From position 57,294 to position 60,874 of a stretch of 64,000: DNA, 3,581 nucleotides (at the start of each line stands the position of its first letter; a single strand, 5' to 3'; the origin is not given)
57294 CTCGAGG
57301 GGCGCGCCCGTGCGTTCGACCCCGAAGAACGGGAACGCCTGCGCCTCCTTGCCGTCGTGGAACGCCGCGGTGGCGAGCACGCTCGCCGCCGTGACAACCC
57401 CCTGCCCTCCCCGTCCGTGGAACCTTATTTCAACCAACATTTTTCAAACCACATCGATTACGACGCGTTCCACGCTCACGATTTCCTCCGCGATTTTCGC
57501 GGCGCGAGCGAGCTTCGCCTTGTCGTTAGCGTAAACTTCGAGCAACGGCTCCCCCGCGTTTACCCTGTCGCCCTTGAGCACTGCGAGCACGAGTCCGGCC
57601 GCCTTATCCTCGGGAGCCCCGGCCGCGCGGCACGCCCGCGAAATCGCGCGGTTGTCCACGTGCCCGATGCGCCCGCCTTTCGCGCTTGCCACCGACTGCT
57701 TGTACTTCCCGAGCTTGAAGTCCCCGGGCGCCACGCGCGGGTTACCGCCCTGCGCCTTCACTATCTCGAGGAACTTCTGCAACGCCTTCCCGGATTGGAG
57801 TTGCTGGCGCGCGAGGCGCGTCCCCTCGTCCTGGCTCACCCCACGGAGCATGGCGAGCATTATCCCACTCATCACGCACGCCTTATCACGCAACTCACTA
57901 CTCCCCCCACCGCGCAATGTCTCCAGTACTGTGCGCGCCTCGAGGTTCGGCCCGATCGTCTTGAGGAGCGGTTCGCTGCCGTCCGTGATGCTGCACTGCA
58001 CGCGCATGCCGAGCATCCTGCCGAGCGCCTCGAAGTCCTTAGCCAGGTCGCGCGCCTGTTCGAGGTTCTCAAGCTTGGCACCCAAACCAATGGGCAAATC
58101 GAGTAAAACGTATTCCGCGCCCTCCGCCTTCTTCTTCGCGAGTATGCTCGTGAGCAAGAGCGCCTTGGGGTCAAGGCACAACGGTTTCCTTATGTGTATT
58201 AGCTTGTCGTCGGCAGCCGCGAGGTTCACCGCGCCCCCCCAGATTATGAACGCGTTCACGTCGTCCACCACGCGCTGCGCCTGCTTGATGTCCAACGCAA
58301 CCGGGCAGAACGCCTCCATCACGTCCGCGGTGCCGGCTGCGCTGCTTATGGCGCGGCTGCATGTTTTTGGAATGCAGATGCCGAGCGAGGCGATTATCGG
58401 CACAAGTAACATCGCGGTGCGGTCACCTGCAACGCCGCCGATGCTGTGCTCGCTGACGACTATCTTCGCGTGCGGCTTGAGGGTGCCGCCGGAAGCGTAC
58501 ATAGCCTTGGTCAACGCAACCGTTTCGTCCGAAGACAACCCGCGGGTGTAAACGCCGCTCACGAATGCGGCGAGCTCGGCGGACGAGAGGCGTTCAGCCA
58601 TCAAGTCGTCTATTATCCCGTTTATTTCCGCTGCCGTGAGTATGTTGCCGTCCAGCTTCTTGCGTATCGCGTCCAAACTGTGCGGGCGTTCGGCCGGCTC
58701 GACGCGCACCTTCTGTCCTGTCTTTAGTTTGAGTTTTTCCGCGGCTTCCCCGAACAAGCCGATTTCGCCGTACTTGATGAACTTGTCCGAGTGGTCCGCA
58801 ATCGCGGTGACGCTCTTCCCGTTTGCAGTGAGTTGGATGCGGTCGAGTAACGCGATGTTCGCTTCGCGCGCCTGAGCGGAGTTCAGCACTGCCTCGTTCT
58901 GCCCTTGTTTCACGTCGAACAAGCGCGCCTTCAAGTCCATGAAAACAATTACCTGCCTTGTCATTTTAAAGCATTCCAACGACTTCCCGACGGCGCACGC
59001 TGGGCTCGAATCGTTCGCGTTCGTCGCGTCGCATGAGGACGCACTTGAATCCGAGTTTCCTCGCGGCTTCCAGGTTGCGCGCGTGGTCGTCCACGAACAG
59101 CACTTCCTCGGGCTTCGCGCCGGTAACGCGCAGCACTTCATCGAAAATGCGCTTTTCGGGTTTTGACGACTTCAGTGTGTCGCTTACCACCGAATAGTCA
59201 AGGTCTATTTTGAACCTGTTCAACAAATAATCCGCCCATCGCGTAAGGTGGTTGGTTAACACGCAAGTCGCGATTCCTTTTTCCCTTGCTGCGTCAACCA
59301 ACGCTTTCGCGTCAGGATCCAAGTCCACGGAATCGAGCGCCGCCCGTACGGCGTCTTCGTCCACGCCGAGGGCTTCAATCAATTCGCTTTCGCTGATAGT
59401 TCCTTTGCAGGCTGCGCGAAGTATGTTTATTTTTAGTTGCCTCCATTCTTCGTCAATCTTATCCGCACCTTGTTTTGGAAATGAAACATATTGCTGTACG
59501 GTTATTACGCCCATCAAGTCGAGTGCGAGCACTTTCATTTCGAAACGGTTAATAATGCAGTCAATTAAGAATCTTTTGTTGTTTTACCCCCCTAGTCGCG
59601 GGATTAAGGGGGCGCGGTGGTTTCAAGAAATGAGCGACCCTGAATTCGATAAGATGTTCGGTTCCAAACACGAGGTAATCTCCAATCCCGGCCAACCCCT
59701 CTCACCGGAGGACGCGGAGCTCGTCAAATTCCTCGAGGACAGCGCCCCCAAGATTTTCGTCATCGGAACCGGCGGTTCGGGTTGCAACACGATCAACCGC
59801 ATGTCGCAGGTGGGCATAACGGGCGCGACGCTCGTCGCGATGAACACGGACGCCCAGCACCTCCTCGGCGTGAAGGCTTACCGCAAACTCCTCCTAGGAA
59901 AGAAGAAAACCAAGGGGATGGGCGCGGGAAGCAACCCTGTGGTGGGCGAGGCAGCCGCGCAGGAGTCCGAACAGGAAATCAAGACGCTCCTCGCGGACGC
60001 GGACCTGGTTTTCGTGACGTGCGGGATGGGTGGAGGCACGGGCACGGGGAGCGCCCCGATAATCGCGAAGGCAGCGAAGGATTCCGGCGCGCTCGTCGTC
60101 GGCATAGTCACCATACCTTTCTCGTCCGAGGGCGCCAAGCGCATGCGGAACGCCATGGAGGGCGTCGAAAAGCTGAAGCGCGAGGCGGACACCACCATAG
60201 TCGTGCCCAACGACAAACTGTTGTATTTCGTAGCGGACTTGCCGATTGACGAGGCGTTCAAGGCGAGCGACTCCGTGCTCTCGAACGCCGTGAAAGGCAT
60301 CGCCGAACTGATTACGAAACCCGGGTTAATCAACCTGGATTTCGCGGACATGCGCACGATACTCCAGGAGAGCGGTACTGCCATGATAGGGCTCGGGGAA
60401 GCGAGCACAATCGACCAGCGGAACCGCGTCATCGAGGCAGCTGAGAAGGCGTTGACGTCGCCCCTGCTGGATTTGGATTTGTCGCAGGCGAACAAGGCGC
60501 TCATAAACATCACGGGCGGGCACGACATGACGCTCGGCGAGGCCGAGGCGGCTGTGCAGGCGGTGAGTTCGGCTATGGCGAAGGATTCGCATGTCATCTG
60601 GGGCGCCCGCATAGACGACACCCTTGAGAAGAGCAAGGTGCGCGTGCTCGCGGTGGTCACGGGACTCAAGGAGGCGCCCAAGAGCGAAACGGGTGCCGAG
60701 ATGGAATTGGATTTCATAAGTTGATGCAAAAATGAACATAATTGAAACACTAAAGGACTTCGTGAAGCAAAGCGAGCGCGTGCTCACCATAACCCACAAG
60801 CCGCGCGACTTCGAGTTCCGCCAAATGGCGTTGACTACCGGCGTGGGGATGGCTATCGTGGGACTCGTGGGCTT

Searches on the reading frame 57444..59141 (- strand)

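Call 20: search_protein_families(library=pfam, proteins=[window:57444-59141:-], max_evalue=0.0001)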
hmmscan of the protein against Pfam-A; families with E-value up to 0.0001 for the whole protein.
window:57444-59141:- (565 aa): 3 families
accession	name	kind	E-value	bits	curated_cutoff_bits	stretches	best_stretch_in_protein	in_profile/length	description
PF02885.22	Glycos_trans_3N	-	1.2e-15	57.4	26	1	157-218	2-63/63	Glycosyl transferase family, helical bundle domain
PF00591.27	Glycos_transf_3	-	5.1e-12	46.4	27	1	228-454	4-253/253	Glycosyl transferase family, a/b domain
PF07831.19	PYNP_C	-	5e-10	39.4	27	1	493-553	3-70/75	Pyrimidine nucleoside phosphorylase C-terminal domain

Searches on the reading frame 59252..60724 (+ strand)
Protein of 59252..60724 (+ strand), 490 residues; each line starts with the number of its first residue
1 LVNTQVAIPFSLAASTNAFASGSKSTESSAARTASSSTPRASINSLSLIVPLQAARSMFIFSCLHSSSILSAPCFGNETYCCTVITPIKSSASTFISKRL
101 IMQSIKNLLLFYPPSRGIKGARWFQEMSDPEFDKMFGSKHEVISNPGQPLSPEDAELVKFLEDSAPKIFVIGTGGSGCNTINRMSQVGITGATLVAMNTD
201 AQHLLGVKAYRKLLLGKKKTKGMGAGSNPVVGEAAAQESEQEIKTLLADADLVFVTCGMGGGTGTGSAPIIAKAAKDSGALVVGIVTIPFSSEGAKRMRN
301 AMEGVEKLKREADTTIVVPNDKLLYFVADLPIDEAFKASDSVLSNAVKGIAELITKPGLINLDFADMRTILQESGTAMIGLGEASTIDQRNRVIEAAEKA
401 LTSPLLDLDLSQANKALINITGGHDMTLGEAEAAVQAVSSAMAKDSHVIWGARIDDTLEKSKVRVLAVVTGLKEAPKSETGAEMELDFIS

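Call 20: search_protein_families(library=pfam, proteins=[window:59252-60724:+], max_evalue=0.0001)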
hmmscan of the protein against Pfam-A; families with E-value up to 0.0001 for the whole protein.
window:59252-60724:+ (490 aa): 2 families
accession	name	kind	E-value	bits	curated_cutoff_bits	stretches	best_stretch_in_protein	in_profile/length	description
PF00091.31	Tubulin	-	2e-46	159.1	33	1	167-325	1-187/190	Tubulin/FtsZ family, GTPase domain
PF12327.13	FtsZ_C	-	3.5e-28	98.2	27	1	375-473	1-95/95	FtsZ family, C-terminal domain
